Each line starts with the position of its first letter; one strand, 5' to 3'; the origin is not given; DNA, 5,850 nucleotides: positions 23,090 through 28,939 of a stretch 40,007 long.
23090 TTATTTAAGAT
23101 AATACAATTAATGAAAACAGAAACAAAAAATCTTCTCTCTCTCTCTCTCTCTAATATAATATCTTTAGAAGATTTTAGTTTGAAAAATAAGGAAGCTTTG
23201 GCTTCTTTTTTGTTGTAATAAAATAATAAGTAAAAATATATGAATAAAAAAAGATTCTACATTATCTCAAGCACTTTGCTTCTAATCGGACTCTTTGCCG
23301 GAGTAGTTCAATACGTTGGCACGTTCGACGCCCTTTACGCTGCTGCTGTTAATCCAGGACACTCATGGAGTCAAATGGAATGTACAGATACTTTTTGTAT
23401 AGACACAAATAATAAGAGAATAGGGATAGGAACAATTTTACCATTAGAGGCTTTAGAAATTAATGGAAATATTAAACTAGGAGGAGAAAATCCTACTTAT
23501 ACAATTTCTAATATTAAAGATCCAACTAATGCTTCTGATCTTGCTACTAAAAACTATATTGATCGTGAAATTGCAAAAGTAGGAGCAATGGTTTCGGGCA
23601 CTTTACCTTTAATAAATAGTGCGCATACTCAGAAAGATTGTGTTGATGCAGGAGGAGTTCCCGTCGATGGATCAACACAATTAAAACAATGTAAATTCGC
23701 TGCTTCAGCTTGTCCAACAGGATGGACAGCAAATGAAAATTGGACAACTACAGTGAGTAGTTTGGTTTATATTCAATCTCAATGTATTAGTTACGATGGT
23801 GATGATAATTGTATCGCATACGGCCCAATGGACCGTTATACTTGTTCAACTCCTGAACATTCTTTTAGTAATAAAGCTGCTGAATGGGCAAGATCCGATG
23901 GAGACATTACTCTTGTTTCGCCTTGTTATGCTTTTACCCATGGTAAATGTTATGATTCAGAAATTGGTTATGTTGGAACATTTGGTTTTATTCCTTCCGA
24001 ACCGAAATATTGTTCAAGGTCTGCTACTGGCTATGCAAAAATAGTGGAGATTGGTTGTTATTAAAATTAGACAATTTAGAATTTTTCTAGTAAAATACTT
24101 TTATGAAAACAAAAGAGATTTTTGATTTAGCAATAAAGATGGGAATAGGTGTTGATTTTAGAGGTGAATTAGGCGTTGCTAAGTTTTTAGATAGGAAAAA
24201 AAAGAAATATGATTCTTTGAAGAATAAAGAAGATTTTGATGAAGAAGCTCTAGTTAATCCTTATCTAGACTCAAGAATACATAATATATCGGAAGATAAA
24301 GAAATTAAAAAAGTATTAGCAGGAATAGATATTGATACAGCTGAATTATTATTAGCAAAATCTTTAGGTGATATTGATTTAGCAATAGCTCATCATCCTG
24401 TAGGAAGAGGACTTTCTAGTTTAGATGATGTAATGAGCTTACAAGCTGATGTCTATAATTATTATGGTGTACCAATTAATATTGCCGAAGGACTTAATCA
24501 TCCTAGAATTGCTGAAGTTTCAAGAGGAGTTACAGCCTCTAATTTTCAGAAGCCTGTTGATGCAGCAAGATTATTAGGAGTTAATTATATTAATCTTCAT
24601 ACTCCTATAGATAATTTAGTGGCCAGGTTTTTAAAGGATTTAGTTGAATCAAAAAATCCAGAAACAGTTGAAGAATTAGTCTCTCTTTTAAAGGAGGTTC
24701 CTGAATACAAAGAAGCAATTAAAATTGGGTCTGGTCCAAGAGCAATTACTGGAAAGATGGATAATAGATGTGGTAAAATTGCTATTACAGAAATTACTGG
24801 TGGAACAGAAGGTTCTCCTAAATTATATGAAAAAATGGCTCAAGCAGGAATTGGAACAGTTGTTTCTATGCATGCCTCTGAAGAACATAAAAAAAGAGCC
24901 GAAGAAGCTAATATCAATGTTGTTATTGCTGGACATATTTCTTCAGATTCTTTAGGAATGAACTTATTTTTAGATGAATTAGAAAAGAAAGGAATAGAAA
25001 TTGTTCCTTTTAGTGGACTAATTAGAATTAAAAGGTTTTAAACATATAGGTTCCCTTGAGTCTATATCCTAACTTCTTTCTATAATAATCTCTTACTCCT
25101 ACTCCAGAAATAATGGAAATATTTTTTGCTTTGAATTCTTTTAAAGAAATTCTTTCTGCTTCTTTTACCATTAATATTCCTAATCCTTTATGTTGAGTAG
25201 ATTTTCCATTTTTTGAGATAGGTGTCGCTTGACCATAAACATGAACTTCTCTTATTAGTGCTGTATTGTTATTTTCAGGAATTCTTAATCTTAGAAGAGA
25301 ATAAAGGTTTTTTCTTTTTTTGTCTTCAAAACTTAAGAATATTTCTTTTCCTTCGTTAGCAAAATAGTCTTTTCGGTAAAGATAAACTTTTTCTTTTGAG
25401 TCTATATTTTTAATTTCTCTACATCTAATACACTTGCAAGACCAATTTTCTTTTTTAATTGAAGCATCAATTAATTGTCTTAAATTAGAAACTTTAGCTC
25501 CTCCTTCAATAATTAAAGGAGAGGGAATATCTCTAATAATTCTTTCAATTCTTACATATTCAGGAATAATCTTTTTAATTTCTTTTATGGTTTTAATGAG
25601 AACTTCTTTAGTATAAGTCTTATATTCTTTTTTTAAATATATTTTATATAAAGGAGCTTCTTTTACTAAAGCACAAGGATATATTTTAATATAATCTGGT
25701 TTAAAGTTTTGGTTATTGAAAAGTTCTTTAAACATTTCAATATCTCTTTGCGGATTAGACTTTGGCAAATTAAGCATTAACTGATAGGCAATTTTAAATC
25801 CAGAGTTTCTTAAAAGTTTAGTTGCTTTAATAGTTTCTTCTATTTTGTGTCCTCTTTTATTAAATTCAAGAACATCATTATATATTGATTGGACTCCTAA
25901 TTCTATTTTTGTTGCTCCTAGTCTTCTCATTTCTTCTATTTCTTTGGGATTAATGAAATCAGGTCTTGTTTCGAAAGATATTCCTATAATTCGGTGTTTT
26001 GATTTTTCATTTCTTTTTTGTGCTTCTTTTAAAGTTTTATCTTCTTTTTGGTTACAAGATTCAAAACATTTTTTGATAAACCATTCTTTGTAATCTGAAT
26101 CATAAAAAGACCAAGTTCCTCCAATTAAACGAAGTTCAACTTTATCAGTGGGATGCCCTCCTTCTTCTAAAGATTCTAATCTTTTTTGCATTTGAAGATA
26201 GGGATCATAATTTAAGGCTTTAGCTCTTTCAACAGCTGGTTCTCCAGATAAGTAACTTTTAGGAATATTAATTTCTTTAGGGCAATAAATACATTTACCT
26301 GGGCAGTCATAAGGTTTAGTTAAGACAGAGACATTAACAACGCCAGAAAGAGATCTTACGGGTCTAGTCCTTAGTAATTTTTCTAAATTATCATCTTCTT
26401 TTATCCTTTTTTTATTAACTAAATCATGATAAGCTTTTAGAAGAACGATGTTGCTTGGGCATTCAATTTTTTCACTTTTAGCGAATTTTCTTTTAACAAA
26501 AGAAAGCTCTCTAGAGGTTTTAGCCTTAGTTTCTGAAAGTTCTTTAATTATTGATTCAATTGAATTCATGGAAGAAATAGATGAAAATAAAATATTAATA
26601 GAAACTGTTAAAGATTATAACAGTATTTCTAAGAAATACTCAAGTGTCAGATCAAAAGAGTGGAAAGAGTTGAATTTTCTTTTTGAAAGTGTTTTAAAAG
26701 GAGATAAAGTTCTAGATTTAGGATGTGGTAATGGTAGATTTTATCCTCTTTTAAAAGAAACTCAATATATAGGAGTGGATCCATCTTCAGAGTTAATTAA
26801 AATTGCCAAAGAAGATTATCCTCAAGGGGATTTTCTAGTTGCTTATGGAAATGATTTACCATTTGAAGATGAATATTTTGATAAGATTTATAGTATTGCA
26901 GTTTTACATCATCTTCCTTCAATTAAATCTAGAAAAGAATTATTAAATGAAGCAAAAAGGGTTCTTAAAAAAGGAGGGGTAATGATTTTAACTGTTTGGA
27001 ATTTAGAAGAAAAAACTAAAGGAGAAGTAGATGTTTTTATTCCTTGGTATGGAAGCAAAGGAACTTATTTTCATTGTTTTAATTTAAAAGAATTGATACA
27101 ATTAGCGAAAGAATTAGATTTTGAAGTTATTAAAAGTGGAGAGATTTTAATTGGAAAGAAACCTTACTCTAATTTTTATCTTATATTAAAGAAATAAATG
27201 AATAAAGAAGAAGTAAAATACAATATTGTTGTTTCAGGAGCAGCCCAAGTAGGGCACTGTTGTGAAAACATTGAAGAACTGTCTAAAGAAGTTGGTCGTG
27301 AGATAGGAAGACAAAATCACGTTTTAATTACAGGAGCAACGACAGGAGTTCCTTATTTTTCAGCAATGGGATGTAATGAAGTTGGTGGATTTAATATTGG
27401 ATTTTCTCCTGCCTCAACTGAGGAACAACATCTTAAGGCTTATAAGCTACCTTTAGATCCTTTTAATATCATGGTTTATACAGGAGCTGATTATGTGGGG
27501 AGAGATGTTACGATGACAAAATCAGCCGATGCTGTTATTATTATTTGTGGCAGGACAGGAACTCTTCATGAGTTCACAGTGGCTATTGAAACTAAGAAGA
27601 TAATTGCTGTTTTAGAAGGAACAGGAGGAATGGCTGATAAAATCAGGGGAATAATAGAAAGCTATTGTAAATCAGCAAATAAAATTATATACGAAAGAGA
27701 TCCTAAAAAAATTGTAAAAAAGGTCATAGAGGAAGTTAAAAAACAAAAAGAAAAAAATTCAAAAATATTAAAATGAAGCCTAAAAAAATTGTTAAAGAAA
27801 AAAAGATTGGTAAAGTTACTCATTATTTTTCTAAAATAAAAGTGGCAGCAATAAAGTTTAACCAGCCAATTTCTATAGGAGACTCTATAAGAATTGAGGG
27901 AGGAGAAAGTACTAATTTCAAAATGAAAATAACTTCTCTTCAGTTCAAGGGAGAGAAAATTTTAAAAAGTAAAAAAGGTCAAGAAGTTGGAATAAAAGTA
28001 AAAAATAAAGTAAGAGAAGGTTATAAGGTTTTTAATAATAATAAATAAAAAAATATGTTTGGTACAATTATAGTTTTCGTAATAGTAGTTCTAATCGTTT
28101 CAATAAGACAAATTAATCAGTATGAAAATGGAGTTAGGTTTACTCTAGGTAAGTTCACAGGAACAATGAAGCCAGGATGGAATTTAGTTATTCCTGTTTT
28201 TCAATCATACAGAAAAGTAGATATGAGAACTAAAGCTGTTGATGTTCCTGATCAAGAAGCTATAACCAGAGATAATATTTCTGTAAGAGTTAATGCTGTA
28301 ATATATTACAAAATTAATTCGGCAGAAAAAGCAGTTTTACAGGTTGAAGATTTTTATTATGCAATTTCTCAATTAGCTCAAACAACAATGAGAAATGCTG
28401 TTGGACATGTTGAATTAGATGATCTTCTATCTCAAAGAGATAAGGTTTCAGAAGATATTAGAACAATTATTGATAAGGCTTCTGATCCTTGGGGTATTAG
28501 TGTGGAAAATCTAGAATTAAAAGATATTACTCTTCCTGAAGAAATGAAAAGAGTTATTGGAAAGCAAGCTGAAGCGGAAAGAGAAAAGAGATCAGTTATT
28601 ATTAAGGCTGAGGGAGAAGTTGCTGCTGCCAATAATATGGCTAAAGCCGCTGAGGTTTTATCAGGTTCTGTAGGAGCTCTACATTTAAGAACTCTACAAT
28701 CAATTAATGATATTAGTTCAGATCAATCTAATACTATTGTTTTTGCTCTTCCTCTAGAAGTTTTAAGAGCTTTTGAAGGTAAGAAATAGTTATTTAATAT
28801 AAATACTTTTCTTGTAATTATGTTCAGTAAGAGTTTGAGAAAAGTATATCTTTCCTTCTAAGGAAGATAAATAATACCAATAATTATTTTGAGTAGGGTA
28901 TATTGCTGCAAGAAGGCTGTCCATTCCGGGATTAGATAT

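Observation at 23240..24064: Dispersed multigene family of secreted, disulfide-rich proteins with tail-fibre-like motifs (3 intact copies plus 1 remnant in 40 kb)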

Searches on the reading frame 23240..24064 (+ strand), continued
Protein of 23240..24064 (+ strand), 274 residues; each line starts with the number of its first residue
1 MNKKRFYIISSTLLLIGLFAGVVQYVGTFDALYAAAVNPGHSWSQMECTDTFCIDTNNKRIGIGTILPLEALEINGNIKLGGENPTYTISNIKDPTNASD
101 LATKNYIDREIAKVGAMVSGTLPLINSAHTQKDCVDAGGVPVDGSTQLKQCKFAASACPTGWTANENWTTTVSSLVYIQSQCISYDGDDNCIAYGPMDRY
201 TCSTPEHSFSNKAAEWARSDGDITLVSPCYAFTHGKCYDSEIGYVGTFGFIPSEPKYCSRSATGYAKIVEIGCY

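Call 98: find_related_loci(query=P0127, collection=viral_contigs, flank=5000)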
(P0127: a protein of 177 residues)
Query P0127 (177 aa) in viral_contigs; peptide patterns used: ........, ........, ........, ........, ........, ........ (x = any residue, [..] = any of these).
4 stretches matched a pattern; 1 encode a relative of the query (tblastn E <= 1e-3); 1 distinct loci.
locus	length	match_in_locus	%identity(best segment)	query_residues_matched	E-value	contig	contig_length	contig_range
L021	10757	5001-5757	100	1-177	2e-121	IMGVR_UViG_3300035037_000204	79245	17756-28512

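Call 112: list_cluster_members(proteins=[P0031, P0032, P0033, P0104, P0116, P0132, P0068, P0047, P0127, P0060])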
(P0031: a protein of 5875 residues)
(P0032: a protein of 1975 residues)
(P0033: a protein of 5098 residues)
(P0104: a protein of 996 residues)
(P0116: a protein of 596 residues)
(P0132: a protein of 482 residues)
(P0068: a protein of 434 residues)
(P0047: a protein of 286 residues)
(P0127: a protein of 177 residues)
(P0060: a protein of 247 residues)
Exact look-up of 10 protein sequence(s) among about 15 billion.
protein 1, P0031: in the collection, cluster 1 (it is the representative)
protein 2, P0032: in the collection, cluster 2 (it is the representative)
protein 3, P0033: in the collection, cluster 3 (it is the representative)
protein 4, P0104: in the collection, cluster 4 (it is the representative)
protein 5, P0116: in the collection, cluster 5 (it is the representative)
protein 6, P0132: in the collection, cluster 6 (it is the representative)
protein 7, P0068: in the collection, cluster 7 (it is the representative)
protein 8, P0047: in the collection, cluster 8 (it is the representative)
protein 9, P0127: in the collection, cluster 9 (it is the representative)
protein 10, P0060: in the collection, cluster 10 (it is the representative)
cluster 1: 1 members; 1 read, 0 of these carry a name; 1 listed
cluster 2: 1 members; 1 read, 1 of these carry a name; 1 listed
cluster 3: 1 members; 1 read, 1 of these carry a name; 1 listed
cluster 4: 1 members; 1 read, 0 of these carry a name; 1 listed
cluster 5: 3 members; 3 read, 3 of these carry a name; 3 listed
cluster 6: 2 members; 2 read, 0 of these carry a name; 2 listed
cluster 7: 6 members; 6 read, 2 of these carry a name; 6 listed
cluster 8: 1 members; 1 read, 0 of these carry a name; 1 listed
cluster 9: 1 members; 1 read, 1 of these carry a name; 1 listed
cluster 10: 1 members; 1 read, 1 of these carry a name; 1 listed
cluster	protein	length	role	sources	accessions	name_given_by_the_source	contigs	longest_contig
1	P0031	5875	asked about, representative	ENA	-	-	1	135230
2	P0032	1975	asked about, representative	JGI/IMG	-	hypothetical protein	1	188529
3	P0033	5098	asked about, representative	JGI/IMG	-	hypothetical protein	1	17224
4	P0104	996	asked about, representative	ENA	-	-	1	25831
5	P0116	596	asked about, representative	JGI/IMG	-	hypothetical protein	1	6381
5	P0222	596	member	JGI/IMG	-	hypothetical protein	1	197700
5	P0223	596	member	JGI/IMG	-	hypothetical protein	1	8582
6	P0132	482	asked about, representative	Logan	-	-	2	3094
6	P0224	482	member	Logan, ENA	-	-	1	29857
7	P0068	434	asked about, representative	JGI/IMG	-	-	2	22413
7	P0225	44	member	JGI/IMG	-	signal transduction histidine kinase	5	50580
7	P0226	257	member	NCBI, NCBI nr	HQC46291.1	MAG TPA: hypothetical protein PK193_01865, partial [Candidatus Paceibacterota bacterium] | hypothetical protein [Candidatus Paceibacterota bacterium]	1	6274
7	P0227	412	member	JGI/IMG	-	-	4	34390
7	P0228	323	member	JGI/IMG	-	-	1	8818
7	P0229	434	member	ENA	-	-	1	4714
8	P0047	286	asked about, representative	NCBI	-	-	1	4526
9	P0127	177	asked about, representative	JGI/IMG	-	hypothetical protein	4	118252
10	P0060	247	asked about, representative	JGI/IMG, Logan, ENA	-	hypothetical protein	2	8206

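Call 114: search_protein_families(library=padloc, proteins=[window:23240-24064:+], max_evalue=1)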
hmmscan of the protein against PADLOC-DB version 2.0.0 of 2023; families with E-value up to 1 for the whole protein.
window:23240-24064:+ (274 aa): 0 families

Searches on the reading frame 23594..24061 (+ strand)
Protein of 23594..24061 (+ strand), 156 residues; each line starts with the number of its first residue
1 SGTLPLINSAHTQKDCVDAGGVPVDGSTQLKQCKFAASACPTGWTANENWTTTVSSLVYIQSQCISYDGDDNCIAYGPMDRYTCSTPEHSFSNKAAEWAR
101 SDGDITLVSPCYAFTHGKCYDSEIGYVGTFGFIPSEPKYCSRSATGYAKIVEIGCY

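Call 79: find_homologous_proteins(query=A8, max_evalue=0.001)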
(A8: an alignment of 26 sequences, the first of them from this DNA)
Query A8 (26 sequences) (156 aa, profile of the alignment): 30 proteins with E <= 0.001 among 563 candidates.
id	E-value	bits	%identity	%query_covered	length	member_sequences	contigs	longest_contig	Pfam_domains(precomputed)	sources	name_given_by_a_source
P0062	4.4e-29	120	35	62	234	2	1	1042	-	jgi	-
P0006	1.6e-26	111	33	54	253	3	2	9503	-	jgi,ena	-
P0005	5.6e-26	109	45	36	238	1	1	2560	-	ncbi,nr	ncbi:MAG: hypothetical protein PHX52_03085 [Candidatus Pacebacteria bacterium]|nr:hypothetical prote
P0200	1.5e-25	108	43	36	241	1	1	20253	-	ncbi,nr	ncbi:MAG: hypothetical protein PHG24_00460 [Candidatus Pacebacteria bacterium]|nr:hypothetical prote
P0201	5.0e-25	106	38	49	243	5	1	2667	-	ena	-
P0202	5.7e-25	106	40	62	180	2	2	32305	-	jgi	jgi:hypothetical protein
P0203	1.5e-24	105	58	35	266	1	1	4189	-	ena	-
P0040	1.6e-24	105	39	35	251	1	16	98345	-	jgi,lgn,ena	jgi:hypothetical protein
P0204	2.3e-24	104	42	33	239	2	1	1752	-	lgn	-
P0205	2.9e-24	104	42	32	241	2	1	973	-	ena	-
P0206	3.9e-24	104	33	60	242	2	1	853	-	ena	-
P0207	6.0e-24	103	42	33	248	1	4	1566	-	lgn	-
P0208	9.9e-24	102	42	41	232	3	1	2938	-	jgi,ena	-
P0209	1.2e-23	102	40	60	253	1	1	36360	-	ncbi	-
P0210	1.4e-23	102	55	35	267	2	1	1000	-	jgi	-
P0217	1.6e-19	89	49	31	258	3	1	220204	-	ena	-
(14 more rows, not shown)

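Call 80: find_encoding_contigs(protein=P0217, flank=10000, max_places=2)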
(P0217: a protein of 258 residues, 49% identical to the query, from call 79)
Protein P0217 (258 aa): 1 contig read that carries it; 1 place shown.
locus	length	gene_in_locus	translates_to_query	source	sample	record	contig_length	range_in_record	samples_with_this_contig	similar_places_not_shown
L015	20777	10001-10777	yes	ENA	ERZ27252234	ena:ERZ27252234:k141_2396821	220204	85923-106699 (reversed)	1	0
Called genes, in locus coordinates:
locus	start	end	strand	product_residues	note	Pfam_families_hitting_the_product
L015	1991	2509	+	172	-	PF00961:LAGLIDADG_1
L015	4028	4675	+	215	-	-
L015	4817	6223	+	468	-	PF13742:tRNA_anti_2, PF02601:Exonuc_VII_L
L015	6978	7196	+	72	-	PF02609:Exonuc_VII_S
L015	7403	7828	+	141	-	PF00572:Ribosomal_L13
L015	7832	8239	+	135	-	PF00380:Ribosomal_S9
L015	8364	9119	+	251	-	-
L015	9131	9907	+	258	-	-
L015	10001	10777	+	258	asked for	-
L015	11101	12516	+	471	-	-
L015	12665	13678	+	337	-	PF01118:Semialdhyde_dh, PF22698:Semialdhyde_dhC_1, PF02774:Semialdhyde_dhC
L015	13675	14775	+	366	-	PF01960:ArgJ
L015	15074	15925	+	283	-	PF00696:AA_kinase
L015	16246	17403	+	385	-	PF00202:Aminotran_3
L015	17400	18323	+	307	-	PF02729:OTCace_N, PF00185:OTCace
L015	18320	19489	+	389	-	PF00764:Arginosuc_synth, PF20979:Arginosuc_syn_C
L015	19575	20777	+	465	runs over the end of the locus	PF00206:Lyase_1, PF14698:ASL_C2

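Call 91: search_protein_families(library=pfam, proteins=[L015:11101-12516:+], max_evalue=0.01)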
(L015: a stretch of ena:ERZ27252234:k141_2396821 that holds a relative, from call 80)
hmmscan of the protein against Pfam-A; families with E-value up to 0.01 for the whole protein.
L015:11101-12516:+ (471 aa): 1 family
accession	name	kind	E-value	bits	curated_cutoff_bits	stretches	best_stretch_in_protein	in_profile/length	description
PF13229.12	Beta_helix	-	7.2e-05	22.9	25.9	0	358-459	45-131/158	Right handed beta helix region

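Call 94: search_solved_structures(query=A8, max_evalue=10)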
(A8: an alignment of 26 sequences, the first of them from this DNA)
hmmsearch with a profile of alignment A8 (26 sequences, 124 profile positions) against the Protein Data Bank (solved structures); distinct sequences matched with E-value up to 10: 0.

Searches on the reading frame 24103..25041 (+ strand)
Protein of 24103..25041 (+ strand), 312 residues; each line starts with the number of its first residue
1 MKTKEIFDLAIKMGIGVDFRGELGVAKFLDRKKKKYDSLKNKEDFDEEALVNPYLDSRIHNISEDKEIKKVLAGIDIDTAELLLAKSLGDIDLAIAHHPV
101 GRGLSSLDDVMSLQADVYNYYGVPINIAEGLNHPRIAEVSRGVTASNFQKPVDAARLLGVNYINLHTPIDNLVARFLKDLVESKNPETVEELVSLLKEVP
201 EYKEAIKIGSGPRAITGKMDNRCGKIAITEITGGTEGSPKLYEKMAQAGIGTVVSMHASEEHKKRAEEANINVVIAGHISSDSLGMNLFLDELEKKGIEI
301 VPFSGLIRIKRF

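Call 10: search_protein_families(library=pfam, proteins=[window:24103-25041:+], max_evalue=0.001)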
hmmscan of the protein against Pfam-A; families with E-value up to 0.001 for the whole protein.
window:24103-25041:+ (312 aa): 1 family
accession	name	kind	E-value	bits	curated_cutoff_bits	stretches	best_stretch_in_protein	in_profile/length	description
PF01784.24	DUF34_NIF3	-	2.3e-08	34.4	23.4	1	180-296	135-238/256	Duf34/NIF3 (NGG1p interacting factor 3)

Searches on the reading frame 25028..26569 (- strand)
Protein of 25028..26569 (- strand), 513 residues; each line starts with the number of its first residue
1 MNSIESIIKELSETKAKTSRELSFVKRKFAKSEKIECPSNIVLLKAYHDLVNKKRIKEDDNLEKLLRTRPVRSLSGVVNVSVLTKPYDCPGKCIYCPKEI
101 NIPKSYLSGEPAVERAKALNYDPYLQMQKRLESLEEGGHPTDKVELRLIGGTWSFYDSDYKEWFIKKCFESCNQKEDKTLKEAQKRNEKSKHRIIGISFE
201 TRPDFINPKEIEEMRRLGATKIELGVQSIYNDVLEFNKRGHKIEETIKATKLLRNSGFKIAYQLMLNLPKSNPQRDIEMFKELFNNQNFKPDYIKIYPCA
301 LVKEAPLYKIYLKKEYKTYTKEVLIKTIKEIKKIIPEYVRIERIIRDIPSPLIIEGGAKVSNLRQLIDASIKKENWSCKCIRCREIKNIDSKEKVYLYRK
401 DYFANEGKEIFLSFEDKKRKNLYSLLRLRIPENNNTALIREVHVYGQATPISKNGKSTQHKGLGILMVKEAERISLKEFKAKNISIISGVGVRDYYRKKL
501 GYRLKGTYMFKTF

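Call 10: search_protein_families(library=pfam, proteins=[window:25028-26569:-], max_evalue=0.001)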
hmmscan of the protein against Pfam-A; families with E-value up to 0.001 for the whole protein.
window:25028-26569:- (513 aa): 2 families
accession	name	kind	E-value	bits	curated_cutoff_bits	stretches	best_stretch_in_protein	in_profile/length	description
PF16199.10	Radical_SAM_C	-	9e-19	67.8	31.9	1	291-372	1-84/85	Radical_SAM C-terminal domain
PF04055.27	Radical_SAM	-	1e-15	58.7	29.5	1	89-275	7-158/166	Radical SAM superfamily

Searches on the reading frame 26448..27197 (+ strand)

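Call 37: search_protein_families(library=pfam, proteins=[window:26448-27197:+], max_evalue=0.001)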
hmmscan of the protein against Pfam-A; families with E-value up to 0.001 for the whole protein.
window:26448-27197:+ (249 aa): 9 families
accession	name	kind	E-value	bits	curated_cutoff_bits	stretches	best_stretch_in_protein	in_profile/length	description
PF08241.18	Methyltransf_11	-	1.1e-22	80.9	21.2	1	89-181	1-95/95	Methyltransferase domain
PF13489.12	Methyltransf_23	-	3.7e-19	69.5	27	1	74-229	12-163/164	Methyltransferase domain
PF13649.12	Methyltransf_25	-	4.1e-19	69.5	27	1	88-177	1-97/97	Methyltransferase domain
PF13847.12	Methyltransf_31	-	5.7e-16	59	27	1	84-188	3-116/145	Methyltransferase domain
PF08242.18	Methyltransf_12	-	3.2e-13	50.7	30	1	89-178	1-97/98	Methyltransferase domain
PF01209.24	Ubie_methyltran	-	1.3e-09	38.2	20.1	1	51-180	14-150/233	ubiE/COQ5 methyltransferase family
PF07021.18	MetW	-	7e-07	29.5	21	1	76-230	5-165/193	Methionine biosynthesis protein MetW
PF08003.17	Methyltransf_9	-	1.3e-05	24.7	23.8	1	81-188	112-224/315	Protein of unknown function (DUF1698)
PF02353.26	CMAS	-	2.3e-05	24.3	27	1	83-185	61-168/273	Mycolic acid cyclopropane synthetase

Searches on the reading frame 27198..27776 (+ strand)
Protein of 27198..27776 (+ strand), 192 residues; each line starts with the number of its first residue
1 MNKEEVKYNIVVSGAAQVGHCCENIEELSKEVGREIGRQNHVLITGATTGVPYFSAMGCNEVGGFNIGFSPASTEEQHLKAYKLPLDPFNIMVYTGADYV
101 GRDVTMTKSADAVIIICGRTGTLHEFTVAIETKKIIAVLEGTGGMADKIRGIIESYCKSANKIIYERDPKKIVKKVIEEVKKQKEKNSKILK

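Call 37: search_protein_families(library=pfam, proteins=[window:27198-27776:+], max_evalue=0.001)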
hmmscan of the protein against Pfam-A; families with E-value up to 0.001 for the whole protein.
window:27198-27776:+ (192 aa): 3 families
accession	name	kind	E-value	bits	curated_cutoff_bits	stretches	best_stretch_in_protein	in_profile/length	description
PF18306.6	LDcluster4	-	3.3e-32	111.6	26.3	1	7-172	1-150/151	SLOG cluster4 family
PF18185.7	STALD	-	0.00012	22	24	1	6-188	14-198/211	Sir2- and TIR-associating SLOG family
PF18171.6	LSDAT_prok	-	0.00035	20.3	25.4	1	108-160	122-164/195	SLOG in TRPM, prokaryote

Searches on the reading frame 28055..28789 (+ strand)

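Call 37: search_protein_families(library=pfam, proteins=[window:28055-28789:+], max_evalue=0.001)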
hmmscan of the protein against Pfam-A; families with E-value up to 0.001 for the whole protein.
window:28055-28789:+ (244 aa): 2 families
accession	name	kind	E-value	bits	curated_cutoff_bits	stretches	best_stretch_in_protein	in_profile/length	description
PF01145.31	Band_7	-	9.3e-40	137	23.6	1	19-188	2-175/176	SPFH domain / Band 7 family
PF13421.11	Band_7_1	-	9.1e-06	25.9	24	1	105-173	138-208/211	SPFH domain-Band 7 family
